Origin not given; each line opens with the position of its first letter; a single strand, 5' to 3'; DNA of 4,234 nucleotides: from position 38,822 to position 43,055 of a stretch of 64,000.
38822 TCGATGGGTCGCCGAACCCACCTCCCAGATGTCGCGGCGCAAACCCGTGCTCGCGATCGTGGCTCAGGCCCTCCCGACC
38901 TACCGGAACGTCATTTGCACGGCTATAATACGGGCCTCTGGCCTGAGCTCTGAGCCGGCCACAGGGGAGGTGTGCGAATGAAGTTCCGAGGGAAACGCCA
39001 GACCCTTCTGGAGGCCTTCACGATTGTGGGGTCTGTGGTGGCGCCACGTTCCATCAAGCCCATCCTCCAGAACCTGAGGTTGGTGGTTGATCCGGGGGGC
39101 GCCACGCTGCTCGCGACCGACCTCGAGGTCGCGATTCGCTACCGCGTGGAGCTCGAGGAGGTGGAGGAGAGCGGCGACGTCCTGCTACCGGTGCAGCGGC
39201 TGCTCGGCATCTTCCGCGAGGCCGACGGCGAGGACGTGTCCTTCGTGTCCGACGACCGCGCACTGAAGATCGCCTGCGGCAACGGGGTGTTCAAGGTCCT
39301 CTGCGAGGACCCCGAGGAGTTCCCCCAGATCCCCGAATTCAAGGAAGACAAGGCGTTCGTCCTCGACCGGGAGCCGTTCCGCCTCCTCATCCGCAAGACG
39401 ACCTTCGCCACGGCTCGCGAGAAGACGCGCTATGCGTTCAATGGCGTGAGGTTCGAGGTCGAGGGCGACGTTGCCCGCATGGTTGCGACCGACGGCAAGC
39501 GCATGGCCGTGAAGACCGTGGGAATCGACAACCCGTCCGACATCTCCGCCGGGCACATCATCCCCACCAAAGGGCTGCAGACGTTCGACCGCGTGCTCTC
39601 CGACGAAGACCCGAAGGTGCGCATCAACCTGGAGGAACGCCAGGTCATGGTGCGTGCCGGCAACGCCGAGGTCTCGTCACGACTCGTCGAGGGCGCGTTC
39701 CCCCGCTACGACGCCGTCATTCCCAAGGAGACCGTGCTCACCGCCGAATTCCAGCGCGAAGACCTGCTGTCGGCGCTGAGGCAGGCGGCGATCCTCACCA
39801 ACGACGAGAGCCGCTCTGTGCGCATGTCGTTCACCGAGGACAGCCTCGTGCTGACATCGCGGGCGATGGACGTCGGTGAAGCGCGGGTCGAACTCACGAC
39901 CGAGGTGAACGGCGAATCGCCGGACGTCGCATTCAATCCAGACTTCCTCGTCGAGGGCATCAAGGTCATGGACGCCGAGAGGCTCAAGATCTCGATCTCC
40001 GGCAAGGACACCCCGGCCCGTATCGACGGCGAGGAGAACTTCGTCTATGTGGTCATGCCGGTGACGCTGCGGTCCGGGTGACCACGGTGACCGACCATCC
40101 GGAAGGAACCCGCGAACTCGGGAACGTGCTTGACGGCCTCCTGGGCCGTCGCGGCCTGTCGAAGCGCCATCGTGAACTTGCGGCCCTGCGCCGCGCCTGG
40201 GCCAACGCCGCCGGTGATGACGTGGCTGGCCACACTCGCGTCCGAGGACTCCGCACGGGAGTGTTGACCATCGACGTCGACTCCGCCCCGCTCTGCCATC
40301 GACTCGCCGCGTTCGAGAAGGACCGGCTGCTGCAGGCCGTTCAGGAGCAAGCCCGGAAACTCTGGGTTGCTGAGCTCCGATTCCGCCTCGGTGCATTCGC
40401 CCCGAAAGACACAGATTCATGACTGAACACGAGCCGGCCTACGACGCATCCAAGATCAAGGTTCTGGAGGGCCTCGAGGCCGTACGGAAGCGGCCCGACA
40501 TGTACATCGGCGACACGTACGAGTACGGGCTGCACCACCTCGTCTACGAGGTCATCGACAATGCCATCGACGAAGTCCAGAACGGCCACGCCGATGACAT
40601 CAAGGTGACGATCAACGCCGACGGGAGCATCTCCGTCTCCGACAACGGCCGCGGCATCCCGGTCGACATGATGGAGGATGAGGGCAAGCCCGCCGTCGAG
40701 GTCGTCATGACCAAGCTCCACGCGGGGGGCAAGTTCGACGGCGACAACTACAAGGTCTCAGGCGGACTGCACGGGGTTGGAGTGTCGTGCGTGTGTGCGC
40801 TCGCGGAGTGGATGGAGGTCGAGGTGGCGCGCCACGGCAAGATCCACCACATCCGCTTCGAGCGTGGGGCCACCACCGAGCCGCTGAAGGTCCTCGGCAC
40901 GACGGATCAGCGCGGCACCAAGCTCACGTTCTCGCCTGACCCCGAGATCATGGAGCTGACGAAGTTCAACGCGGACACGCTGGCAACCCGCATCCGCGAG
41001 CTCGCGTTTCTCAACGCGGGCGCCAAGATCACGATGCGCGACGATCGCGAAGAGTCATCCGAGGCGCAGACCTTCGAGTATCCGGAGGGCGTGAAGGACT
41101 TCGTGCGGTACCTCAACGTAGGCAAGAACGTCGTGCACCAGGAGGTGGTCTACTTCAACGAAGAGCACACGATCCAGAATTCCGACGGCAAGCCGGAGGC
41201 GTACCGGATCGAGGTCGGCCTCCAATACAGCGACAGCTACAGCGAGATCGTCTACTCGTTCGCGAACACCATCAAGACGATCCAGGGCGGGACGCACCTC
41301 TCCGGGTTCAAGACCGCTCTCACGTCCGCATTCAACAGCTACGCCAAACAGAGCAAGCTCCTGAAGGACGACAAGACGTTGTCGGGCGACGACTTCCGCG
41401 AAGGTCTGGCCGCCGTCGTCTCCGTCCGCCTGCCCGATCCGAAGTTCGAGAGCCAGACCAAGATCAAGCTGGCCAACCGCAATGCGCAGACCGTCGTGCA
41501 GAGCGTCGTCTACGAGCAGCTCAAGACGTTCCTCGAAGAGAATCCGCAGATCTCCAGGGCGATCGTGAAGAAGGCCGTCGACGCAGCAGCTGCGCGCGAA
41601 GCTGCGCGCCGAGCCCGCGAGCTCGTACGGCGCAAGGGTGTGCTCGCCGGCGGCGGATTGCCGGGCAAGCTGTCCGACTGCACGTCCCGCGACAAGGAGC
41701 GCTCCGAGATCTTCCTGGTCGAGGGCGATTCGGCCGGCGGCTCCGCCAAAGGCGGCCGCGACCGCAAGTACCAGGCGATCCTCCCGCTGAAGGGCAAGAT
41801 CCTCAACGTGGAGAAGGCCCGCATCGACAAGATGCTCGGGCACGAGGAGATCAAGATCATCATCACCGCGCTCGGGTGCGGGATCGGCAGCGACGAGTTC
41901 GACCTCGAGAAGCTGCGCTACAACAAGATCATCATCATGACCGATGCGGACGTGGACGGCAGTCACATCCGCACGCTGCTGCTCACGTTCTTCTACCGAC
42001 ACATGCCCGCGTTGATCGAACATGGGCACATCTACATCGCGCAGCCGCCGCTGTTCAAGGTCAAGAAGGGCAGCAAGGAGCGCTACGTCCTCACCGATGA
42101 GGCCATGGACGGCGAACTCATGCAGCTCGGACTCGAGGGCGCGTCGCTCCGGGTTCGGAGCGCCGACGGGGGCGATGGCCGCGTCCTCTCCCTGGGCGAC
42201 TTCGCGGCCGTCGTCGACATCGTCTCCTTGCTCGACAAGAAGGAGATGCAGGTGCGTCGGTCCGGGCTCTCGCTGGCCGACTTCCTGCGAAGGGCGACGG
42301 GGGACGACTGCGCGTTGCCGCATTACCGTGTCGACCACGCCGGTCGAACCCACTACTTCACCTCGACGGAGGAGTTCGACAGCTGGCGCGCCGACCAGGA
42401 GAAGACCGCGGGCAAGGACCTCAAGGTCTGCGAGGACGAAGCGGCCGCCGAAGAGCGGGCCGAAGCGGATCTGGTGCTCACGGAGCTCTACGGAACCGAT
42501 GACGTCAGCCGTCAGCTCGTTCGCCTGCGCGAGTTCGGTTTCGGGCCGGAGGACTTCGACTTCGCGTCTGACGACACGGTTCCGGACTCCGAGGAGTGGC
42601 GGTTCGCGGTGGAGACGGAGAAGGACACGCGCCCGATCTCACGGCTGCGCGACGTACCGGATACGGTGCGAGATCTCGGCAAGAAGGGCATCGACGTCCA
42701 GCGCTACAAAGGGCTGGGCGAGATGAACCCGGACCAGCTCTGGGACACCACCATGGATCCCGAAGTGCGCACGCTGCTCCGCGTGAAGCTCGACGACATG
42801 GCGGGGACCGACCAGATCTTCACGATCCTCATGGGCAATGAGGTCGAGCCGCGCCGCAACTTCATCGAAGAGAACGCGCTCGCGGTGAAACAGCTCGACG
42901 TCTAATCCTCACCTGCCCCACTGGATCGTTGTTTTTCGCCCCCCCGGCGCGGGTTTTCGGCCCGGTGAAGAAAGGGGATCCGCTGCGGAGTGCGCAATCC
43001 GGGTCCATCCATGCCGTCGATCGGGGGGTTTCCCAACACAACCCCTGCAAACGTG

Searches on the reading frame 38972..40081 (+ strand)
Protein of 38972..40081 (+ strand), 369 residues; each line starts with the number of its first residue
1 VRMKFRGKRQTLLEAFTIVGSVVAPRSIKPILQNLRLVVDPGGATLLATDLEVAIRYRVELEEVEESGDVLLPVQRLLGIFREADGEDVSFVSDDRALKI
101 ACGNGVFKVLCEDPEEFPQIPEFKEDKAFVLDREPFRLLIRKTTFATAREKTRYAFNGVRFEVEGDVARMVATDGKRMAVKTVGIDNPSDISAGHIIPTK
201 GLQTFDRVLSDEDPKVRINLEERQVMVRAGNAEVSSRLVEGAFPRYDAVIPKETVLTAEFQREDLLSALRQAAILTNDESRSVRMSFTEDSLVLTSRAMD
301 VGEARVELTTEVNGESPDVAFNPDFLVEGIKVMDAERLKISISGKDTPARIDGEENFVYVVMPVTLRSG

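Call 30: search_protein_families(library=pfam, proteins=[window:38972-40081:+], max_evalue=0.00001)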
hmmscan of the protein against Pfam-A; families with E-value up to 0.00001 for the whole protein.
window:38972-40081:+ (369 aa): 3 families
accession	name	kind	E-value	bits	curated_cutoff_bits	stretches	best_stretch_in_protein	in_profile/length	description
PF02767.21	DNA_pol3_beta_2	-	1.7e-29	102.9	27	1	132-244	3-115/116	DNA polymerase III beta subunit, central domain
PF00712.24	DNA_pol3_beta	-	1.3e-24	87.1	24.4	1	3-121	1-120/120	DNA polymerase III beta subunit, N-terminal domain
PF02768.20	DNA_pol3_beta_3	-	8.1e-23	81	27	1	249-364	3-120/121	DNA polymerase III beta subunit, C-terminal domain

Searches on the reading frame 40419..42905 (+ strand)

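Call 30: search_protein_families(library=pfam, proteins=[window:40419-42905:+], max_evalue=0.00001)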
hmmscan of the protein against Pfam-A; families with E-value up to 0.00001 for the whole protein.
window:40419-42905:+ (828 aa): 4 families
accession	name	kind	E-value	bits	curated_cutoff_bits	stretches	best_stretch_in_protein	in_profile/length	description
PF00204.31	DNA_gyraseB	-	6.5e-58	195.5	27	1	224-401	1-172/173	DNA gyrase B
PF00986.26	DNA_gyraseB_C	-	1.9e-30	105.3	29.8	1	755-817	1-63/63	DNA gyrase B subunit, carboxyl terminus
PF01751.28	Toprim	-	1.2e-20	73.9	23.1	1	430-542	1-95/96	Toprim domain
PF02518.31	HATPase_c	-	2.1e-17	64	26.4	1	36-174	4-108/111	Histidine kinase-, DNA gyrase B-, and HSP90-like ATPase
